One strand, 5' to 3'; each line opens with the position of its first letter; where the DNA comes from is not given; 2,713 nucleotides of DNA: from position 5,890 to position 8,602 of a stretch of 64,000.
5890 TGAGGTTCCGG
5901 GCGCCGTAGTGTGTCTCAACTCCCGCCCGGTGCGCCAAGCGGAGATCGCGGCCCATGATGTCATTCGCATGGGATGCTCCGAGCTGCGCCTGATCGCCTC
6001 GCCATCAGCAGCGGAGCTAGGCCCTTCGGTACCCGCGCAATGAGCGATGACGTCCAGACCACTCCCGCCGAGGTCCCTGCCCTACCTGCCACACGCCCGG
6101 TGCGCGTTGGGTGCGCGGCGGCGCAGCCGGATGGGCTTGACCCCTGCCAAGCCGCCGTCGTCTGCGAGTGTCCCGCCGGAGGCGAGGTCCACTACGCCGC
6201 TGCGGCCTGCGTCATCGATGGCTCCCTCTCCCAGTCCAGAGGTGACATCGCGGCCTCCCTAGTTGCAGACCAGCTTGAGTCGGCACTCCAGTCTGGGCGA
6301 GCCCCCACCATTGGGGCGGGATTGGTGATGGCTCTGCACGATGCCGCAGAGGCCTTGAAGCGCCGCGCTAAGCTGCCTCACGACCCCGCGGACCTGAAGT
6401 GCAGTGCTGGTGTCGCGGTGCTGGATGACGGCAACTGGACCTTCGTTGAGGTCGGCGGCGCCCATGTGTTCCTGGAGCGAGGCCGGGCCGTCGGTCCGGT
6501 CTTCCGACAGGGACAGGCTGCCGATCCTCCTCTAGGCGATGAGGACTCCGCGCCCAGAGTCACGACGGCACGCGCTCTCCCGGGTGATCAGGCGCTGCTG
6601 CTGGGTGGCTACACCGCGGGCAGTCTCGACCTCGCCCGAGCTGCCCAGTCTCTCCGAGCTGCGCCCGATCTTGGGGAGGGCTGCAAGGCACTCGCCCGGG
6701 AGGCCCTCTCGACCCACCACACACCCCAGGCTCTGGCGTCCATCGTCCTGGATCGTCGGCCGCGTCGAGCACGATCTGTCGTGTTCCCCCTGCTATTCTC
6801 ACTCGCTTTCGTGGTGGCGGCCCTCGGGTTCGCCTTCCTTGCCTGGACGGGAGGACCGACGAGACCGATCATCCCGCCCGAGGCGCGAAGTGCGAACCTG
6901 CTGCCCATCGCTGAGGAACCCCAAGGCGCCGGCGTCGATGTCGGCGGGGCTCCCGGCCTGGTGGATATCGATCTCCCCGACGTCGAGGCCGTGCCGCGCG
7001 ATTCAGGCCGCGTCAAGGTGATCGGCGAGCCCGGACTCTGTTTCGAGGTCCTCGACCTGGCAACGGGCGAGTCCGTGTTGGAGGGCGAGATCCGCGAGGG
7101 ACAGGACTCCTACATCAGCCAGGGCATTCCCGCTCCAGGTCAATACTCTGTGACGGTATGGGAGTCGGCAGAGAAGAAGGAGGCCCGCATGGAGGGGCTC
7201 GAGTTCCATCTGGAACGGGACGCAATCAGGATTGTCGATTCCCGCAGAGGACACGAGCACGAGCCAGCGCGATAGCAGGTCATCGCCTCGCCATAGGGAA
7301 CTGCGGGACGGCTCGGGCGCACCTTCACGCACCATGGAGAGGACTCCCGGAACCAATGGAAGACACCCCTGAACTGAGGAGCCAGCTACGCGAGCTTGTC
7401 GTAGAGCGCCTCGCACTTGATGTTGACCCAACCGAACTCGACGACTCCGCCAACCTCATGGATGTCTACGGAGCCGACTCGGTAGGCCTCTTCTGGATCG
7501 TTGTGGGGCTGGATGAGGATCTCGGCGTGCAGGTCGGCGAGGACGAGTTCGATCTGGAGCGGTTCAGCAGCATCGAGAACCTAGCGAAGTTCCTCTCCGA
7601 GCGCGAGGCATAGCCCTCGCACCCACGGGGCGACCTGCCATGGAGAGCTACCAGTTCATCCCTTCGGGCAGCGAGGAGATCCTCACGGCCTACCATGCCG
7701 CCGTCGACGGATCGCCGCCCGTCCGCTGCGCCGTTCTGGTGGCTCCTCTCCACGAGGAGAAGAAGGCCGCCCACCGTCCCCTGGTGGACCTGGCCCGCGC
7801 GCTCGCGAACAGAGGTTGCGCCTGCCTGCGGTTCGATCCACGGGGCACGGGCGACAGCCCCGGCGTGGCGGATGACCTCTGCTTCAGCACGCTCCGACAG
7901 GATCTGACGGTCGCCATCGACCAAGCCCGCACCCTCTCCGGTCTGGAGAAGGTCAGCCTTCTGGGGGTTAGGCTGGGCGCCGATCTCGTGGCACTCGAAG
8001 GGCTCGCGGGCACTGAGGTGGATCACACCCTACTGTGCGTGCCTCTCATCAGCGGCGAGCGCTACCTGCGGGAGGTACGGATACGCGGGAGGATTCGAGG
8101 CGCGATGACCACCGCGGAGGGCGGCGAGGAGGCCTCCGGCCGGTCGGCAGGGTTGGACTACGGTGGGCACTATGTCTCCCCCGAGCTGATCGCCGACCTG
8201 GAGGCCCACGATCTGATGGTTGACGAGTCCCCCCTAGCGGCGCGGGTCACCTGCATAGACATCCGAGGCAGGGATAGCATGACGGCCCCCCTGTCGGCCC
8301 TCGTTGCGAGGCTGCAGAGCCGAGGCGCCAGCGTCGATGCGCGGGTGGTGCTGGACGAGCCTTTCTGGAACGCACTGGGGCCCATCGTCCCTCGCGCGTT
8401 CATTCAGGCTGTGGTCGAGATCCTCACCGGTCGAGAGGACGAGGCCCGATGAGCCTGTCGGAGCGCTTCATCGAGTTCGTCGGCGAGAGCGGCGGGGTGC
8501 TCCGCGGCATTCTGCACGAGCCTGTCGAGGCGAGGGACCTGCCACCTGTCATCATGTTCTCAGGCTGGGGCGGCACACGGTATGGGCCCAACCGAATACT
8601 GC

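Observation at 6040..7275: PP2C-like domain with apparently substituted metal-binding aspartates (candidate pseudophosphatase) coupled to the FHA protein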

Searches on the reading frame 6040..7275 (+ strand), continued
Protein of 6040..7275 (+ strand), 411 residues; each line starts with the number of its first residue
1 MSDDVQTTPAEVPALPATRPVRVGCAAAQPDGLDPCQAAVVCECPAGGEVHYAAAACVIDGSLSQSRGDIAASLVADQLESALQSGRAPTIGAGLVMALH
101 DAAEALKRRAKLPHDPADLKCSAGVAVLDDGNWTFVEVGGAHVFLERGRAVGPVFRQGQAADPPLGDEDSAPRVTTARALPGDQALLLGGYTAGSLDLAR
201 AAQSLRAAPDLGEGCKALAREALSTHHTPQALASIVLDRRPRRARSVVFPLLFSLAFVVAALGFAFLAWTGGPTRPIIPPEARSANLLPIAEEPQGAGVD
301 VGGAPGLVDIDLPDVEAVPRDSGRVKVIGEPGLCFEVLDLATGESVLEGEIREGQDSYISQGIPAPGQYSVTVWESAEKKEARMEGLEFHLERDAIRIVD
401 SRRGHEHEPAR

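Call 39: find_encoding_contigs(protein=P0006, flank=10000, max_places=2)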
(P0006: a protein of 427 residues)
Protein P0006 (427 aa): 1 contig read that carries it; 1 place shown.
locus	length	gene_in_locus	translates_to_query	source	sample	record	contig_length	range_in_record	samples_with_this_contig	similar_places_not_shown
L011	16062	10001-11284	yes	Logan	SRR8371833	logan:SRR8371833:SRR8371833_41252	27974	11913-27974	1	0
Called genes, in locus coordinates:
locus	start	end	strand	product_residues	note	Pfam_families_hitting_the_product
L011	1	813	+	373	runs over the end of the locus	-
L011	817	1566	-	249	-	PF07833:Cu_amine_oxidN1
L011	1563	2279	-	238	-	PF01026:TatD_DNase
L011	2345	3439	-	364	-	PF01408:GFO_IDH_MocA, PF02894:GFO_IDH_MocA_C (faint), PF22725:GFO_IDH_MocA_C3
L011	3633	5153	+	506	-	PF04932:Wzy_C (weak)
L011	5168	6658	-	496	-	PF00675:Peptidase_M16, PF05193:Peptidase_M16_C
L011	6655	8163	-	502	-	PF00675:Peptidase_M16, PF05193:Peptidase_M16_C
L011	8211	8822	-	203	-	PF08786:DcrB (weak)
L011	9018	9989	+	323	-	PF16697:Yop-YscD_cpl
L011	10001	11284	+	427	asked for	PF07228:SpoIIE (weak)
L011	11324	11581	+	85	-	PF00550:PP-binding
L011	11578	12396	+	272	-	-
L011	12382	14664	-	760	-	PF11028:TMEM260_N, PF14559:TPR_19 (faint)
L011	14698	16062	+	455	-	?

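Call 41: find_encoding_contigs(protein=P0007, flank=10000, max_places=2)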
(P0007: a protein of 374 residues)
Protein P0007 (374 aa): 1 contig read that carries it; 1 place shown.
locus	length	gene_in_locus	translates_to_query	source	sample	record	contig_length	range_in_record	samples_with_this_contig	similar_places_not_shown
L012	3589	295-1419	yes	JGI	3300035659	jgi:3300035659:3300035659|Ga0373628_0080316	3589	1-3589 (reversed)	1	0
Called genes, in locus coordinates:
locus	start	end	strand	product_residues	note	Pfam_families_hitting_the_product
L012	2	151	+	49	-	?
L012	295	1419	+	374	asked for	-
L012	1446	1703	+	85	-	PF00550:PP-binding (weak)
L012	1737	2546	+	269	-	-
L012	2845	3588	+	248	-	?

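Call 58: find_related_loci(query=window:6040-7272:+, collection=genome_contigs, flank=3000)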
Query window:6040-7272:+ (411 aa) in genome_contigs; peptide patterns used: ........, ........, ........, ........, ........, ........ (x = any residue, [..] = any of these).
292 stretches matched a pattern, but none encodes a relative of the query by tblastn (E <= 1e-3).

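Call 60: find_encoding_contigs(protein=P0010, flank=10000, max_places=2)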
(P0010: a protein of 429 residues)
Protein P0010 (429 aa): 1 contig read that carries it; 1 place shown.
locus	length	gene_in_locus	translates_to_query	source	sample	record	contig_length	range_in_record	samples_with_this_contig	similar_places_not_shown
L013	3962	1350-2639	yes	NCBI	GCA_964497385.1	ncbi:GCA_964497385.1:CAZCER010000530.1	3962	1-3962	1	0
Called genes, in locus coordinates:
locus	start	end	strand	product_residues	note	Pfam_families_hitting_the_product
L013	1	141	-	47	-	?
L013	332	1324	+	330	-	PF16697:Yop-YscD_cpl, PF00498:FHA (weak)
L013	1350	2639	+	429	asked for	-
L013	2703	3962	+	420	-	?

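Call 61: search_protein_families(library=pfam, proteins=[L013:2703-3962:+, L013:332-1324:+, L007:9746-10744:-, L007:10878-11852:+, L007:5662-6249:-, L011:11578-12396:+, L012:1737-2546:+], max_evalue=0.01)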
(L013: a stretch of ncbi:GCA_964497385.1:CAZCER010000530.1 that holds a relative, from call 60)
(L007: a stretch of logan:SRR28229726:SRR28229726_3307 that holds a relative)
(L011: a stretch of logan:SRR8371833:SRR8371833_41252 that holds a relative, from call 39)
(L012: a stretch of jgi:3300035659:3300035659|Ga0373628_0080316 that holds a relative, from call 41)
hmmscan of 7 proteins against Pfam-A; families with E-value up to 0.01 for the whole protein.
L013:2703-3962:+ (420 aa): 1 family
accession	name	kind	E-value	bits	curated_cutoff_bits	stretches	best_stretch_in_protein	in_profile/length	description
PF06123.17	CreD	-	2.6e-12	46.8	23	1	301-420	303-422/428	Inner membrane protein CreD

L013:332-1324:+ (330 aa): 2 families
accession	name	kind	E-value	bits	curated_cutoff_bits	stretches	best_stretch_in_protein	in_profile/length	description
PF16697.10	Yop-YscD_cpl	-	4.3e-12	46.6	33.2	1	231-317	2-90/94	Inner membrane component of T3SS, cytoplasmic domain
PF00498.31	FHA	-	1.1e-05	26.2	20.7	1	248-311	1-67/67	FHA domain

L007:9746-10744:- (332 aa): 0 families

L007:10878-11852:+ (325 aa): 1 family
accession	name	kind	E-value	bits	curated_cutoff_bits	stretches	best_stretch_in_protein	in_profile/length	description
PF01208.23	URO-D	-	4.9e-11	42.7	23.9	1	192-322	166-290/346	Uroporphyrinogen decarboxylase (URO-D)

L007:5662-6249:- (195 aa): 0 families

L011:11578-12396:+ (272 aa): 3 families
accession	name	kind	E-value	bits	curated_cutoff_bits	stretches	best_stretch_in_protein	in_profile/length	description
PF12146.15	Hydrolase_4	-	7.8e-05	22.5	27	1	58-151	23-118/239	Serine aminopeptidase, S33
PF00561.26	Abhydrolase_1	-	0.0048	17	25.8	1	59-142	20-102/245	alpha/beta hydrolase fold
PF12697.13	Abhydrolase_6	-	0.0049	18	26.3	1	57-203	19-147/217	Alpha/beta hydrolase family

L012:1737-2546:+ (269 aa): 1 family
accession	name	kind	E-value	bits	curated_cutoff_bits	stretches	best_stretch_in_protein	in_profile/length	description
PF12146.15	Hydrolase_4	-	2.8e-05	24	27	1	52-147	22-119/239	Serine aminopeptidase, S33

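Call 66: find_encoding_contigs(protein=P0001, flank=3000, max_places=2)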
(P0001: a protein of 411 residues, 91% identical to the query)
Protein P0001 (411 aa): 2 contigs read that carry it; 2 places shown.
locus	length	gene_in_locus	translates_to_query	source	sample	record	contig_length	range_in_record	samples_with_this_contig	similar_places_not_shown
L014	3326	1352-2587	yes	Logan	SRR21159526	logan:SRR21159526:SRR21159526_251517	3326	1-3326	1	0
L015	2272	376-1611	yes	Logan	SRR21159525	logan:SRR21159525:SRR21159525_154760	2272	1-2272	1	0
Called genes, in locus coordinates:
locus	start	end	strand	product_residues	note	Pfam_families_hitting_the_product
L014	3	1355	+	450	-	?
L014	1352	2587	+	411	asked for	-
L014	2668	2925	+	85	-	PF00550:PP-binding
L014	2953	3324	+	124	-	?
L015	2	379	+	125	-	?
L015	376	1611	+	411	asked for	-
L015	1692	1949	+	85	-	PF00550:PP-binding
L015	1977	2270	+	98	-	?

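Call 69: find_homologous_proteins(query=A4, max_evalue=0.001)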
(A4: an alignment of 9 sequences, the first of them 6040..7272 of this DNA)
Query A4 (9 sequences) (411 aa, profile of the alignment): 5 proteins with E <= 0.001 among 8000 candidates.
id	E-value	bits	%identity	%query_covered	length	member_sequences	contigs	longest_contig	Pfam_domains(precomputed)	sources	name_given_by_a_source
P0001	3.3e-178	611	91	100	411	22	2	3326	-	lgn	-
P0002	5.2e-166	571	59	95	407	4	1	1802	-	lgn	-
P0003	7.2e-156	537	55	93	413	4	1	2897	-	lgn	-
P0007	8.0e-138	478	32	76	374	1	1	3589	-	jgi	jgi:hypothetical protein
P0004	4.6e-39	153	86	27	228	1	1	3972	-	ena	-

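Call 78: find_encoding_contigs(protein=P0012, flank=6000, max_places=2)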
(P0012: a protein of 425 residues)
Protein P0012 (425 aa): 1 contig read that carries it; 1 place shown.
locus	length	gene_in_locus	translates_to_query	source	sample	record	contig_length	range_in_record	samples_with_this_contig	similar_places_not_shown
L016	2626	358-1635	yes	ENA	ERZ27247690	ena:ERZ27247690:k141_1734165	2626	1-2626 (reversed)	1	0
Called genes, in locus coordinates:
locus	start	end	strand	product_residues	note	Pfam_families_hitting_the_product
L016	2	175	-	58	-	?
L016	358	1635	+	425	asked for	-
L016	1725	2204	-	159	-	PF22784:PTP-SAK, PF00782:DSPc, PF22785:Tc-R-P (weak)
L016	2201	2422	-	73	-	-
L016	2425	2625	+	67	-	?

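Call 79: find_encoding_contigs(protein=P0011, flank=6000, max_places=2)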
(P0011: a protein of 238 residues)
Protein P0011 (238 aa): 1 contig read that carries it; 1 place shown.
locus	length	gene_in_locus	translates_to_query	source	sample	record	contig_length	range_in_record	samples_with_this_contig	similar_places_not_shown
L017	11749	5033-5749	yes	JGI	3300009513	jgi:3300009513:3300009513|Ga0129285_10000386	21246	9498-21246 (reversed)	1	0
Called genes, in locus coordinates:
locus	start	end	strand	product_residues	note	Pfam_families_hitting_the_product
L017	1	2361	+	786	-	?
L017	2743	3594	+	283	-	-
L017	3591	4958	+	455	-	PF02040:ArsB, PF03600:CitMHS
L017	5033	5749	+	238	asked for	PF00481:PP2C, PF13672:PP2C_2, PF07228:SpoIIE (faint)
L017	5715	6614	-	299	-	-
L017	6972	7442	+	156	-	-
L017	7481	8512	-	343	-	PF14237:GYF_2 (weak)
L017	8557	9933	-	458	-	PF00672:HAMP, PF00512:HisKA, PF02518:HATPase_c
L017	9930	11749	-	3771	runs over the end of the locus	?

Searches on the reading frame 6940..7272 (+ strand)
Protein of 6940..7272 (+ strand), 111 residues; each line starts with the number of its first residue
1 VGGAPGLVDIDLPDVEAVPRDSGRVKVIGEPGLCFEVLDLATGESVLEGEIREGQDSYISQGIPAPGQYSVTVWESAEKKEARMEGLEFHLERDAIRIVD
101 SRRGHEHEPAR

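Call 45: search_protein_families(library=pfam, proteins=[window:6940-7272:+], max_evalue=0.1)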
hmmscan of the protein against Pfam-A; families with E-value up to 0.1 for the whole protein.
window:6940-7272:+ (111 aa): 0 families

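Call 53: predict_structure(alignment_id=A5)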
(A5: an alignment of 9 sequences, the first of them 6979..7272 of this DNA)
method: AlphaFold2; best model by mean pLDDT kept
length: 98 residues; sequences in the alignment: 9
mean_pLDDT: 85.5   pTM: 0.75
mean pLDDT of the five models: 85.5, 85.3, 84.9, 84.7, 84.1
residues with pLDDT >= 90: 66; 70-90: 17; 50-70: 7; < 50: 8
segments of 3 or more residues with pLDDT < 50: 92-98
pLDDT, mean of each block of 10 residues (from residue 1): 67 93 96 94 93 95 86 92 88 42
secondary structure, 60 per line:
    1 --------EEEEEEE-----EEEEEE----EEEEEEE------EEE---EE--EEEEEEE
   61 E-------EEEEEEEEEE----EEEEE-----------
elements in order: E9-15 E21-26 E31-37 E44-46 E54-61 E69-78 E83-87

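Call 56: fold_search(model_id=the predicted structure, library=pdb)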
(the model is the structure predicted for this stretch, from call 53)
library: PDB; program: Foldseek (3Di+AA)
matches with E <= 10: 1647; with E <= 0.001: 0
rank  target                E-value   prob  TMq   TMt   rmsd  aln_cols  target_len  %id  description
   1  8vkj_B                1.6e-03  1.00  0.59  0.13   3.6        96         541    6  Cryo-EM structure of human HGSNAT bound with Acetyl-CoA (released 2024-06-26)
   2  4v4c_B                2.5e-03  1.00  0.59  0.23   2.7        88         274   10  Crystal Structure of Pyrogallol-Phloroglucinol Transhydroxylase from Pelobacter acidigallici (released 2014-07-09)
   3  6fwv_A                3.0e-03  1.00  0.57  0.13   3.6        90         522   17  The Bacillus anthracis TIE protein (released 2018-08-08)
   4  1cgu_A                6.9e-03  0.98  0.42  0.09   5.5        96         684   11  CATALYTIC CENTER OF CYCLODEXTRIN GLYCOSYLTRANSFERASE DERIVED FROM X-RAY STRUCTURE ANALYSIS COMBINED WITH SITE-DIRECTED (released 1994-01-31)
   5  5u0h                  8.8e-03  0.99  0.41  0.10   4.8        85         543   24  Crystal structure of GH family 9 endoglucanase J30 (released 2018-05-30)
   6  2j71                  9.9e-03  1.00  0.54  0.52   4.6        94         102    6  alpha-glucan recognition by a family 41 carbohydrate-binding module from Thermotoga maritima pullulanase PulA (released 2006-10-17)
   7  8vly_B                1.1e-02  1.00  0.61  0.15   3.3        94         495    6  Cryo-EM structure of human HGSNAT in transition state (released 2024-06-26)
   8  5u2o                  1.2e-02  0.99  0.40  0.10   4.8        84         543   24  Crystal structure of Zn-binding triple mutant of GH family 9 endoglucanase J30 (released 2018-05-30)
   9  3d33_B                1.5e-02  1.00  0.45  0.47   2.9        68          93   18  Crystal structure of a duf3244 family protein with an immunoglobulin-like beta-sandwich fold (bvu_0276) from bacteroid (released 2008-05-27)
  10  2j72_B                1.6e-02  1.00  0.54  0.51   4.4        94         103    6  alpha-glucan recognition by a family 41 carbohydrate-binding module from Thermotoga maritima pullulanase PulA (released 2006-10-17)
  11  6dht                  1.6e-02  0.99  0.45  0.10   5.3        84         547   15  Bacteroides ovatus GH9 Bacova_02649 (released 2019-04-03)
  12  2n1k_MODEL_1_A        1.6e-02  0.99  0.43  0.40   4.6        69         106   19  Structure of the Third Type III Domain from Human Fibronectin (released 2015-11-11)
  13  1cxl_A                1.7e-02  0.97  0.46  0.09   5.1        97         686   10  COMPLEX BETWEEN A COVALENT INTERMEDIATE AND BACILLUS CIRCULANS STRAIN 251 CGTASE E257Q (released 1999-05-03)
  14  8dky_A                1.8e-02  0.77  0.33  0.24  10.4        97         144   13  Crystal structure of the Aquifex aeolicus Wzt Carbohydrate Binding Domain bound to 3-O-methyl-D-mannose (released 2022-09-21)
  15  3csg                  2.0e-02  0.99  0.41  0.11   3.9        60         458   10  Crystal Structure of Monobody YS1(MBP-74)/Maltose Binding Protein Fusion Complex (released 2008-07-22)
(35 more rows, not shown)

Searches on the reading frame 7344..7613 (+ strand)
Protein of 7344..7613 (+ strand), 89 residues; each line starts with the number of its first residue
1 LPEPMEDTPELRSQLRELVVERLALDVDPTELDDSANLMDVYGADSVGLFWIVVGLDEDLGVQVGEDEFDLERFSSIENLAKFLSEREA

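Call 12: search_protein_families(library=ncbifam, proteins=[window:7344-7613:+], max_evalue=0.01)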
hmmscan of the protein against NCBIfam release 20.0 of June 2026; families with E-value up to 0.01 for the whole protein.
window:7344-7613:+ (89 aa): 12 families
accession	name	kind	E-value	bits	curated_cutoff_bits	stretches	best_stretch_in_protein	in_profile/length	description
NF058660.1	cispen_ACP_AmcB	equivalog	7.8e-12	45.2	80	1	12-87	3-78/80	cispentacin biosynthesis acyl carrier protein AmcB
NF002151.0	PRK00982.1-5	equivalog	1.1e-07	31.8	92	1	11-88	4-77/78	acyl carrier protein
NF002148.0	PRK00982.1-2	subfamily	1.3e-07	31.4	71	1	10-88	4-78/79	acyl carrier protein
NF005798.0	PRK07639.1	equivalog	7.7e-07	29.5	100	1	13-88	8-82/91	petrobactin biosynthesis protein AsbD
NF002150.0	PRK00982.1-4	subfamily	5.1e-06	26.6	66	1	13-87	8-78/80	acyl carrier protein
NF052616.1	ACP_for_OlsHI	equivalog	7.9e-06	26.1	130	1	11-88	4-81/83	ornithine lipid biosynthesis acyl carrier protein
NF006031.0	PRK08172.1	equivalog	1.1e-05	26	76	1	12-71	6-64/82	acyl carrier protein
NF006617.0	PRK09184.1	subfamily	1.3e-05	25.1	70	1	6-86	9-92/96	phosphopantetheine-binding protein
NF002149.0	PRK00982.1-3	equivalog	2.7e-05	24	106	1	12-69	5-60/78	acyl carrier protein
TIGR00517.1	acyl_carrier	equivalog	0.00026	20.8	70.45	1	12-87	5-76/77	acyl carrier protein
NF004533.0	PRK05883.1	equivalog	0.00034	20.4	72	1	21-69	32-80/100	acyl carrier protein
NF005480.0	PRK07081.1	equivalog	0.00078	19.3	72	1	13-84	3-73/83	acyl carrier protein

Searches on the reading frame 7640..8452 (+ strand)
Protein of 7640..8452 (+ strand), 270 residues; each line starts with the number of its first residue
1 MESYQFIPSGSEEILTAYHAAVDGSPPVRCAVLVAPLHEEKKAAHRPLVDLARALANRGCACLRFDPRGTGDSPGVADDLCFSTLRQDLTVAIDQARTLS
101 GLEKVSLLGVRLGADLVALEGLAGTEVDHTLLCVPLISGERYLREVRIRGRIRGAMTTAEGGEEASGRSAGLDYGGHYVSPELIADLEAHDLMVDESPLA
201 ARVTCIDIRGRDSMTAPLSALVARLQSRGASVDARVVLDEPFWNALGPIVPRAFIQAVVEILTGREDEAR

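Call 12: search_protein_families(library=ncbifam, proteins=[window:7640-8452:+], max_evalue=0.01)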
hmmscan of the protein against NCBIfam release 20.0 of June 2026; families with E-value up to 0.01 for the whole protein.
window:7640-8452:+ (270 aa): 3 families
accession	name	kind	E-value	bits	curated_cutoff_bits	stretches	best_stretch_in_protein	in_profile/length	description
TIGR03101.1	hydr2_PEP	hypoth_equivalog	1.1e-22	80.8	202.75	1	12-254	10-257/266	hydrolase 2, exosortase A system-associated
TIGR03100.1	hydr1_PEP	hypoth_equivalog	5.1e-14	52.2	168.45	1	40-156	38-153/274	hydrolase 1, exosortase A system-associated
NF047920.1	lactonase_UilS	equivalog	0.004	16.9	400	1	50-115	43-110/285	UilS family quorum-quenching N-acyl-homoserine lactonase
